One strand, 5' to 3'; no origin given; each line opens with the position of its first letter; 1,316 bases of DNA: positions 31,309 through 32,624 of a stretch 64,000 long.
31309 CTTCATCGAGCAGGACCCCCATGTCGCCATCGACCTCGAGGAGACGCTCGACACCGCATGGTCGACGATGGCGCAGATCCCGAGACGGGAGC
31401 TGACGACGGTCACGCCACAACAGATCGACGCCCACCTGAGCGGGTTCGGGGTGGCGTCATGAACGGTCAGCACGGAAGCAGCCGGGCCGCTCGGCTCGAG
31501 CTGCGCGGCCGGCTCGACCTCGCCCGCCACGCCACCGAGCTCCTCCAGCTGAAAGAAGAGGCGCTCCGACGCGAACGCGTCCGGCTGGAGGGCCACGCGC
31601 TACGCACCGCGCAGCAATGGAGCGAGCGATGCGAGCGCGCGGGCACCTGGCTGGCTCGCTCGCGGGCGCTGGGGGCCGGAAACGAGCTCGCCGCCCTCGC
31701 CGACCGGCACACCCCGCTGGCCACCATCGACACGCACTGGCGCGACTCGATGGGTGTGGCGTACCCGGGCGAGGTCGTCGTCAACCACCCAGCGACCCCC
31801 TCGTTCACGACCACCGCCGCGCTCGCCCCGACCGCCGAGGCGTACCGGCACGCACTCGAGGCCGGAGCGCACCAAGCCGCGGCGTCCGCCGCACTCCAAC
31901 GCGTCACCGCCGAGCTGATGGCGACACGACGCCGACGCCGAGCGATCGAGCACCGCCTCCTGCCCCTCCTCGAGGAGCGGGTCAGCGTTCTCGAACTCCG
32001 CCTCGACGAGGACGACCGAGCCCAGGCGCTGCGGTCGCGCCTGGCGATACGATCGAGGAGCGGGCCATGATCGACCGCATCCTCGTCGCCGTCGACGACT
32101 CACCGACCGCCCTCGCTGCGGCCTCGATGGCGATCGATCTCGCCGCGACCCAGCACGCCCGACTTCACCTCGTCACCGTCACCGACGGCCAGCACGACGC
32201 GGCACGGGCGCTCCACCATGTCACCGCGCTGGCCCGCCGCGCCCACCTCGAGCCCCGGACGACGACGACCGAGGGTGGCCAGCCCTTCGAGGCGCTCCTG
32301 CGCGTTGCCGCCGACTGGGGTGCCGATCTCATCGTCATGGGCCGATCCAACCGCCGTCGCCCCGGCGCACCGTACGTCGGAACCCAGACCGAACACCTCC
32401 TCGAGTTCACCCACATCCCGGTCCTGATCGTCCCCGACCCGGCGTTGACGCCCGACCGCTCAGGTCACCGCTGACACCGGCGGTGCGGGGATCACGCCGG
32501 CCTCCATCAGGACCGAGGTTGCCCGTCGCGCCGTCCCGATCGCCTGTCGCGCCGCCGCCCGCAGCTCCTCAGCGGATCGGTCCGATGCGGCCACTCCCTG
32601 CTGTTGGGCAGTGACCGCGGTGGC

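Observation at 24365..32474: Complete, fully translationally coupled A/V-type ATPase operon in an actinobacterium-like genome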

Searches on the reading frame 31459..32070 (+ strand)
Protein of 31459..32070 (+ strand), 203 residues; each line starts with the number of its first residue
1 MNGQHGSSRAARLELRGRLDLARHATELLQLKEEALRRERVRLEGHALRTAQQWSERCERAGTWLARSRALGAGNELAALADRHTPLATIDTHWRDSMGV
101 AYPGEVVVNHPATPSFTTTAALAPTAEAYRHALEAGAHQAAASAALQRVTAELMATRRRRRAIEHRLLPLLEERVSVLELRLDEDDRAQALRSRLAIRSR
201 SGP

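Call 3: search_protein_families(library=pfam, proteins=[window:31459-32070:+], max_evalue=0.01)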
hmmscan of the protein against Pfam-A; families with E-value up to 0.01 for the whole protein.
window:31459-32070:+ (203 aa): 1 family
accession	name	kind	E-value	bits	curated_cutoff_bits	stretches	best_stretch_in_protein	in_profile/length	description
PF01813.22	ATP-synt_D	-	5.4e-25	88.8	25.7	1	13-193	3-191/196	ATP synthase subunit D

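Call 4: search_protein_families(library=ncbifam, proteins=[window:31459-32070:+], max_evalue=0.01)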
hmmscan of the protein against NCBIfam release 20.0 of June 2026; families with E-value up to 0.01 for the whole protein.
window:31459-32070:+ (203 aa): 7 families
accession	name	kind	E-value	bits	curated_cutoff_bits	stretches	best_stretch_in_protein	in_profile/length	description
NF001545.0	PRK00373.1-4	equivalog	2.8e-14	53.4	226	1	9-192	13-202/216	V-type ATP synthase subunit D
NF001542.0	PRK00373.1-1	equivalog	1.8e-13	50.4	261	1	9-193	10-200/212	V-type ATP synthase subunit D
TIGR00309.1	V_ATPase_subD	subfamily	1.8e-11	44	72.25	1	13-196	12-202/209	V-type ATP synthase subunit D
NF001543.0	PRK00373.1-2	equivalog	5e-07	29.6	290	1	118-192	126-200/212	V-type ATP synthase subunit D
NF001544.0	PRK00373.1-3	equivalog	0.00031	20.6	253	1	77-194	80-201/216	V-type ATP synthase subunit D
NF001546.0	PRK00373.1-5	equivalog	0.00031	20.5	334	1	143-192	153-202/207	V-type ATP synthase subunit D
NF008681.0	PRK11700.1-4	equivalog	0.0097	15.2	231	0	26-110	28-108/188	VOC family protein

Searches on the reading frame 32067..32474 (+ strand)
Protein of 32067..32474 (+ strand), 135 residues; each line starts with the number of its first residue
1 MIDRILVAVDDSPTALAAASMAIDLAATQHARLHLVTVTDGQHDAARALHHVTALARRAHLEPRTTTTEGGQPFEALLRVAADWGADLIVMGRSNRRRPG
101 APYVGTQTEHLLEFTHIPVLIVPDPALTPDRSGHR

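Call 3: search_protein_families(library=pfam, proteins=[window:32067-32474:+], max_evalue=0.01)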
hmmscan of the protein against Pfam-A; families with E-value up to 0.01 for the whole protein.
window:32067-32474:+ (135 aa): 1 family
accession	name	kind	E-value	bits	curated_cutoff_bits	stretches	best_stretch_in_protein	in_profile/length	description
PF00582.32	Usp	-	3.2e-24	86.5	24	2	51-123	69-141/141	Universal stress protein family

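Call 4: search_protein_families(library=ncbifam, proteins=[window:32067-32474:+], max_evalue=0.01)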
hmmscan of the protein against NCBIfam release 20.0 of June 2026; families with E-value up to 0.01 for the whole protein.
window:32067-32474:+ (135 aa): 2 families
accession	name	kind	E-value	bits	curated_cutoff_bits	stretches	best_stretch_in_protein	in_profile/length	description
NF008380.0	PRK11175.1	equivalog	0.00019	20.5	227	1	45-122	220-299/313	universal stress protein UspE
NF038185.1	KdpD_non_kinase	exception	0.0097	15.2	550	1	3-123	246-371/373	KdpD-like non-kinase potassium sensor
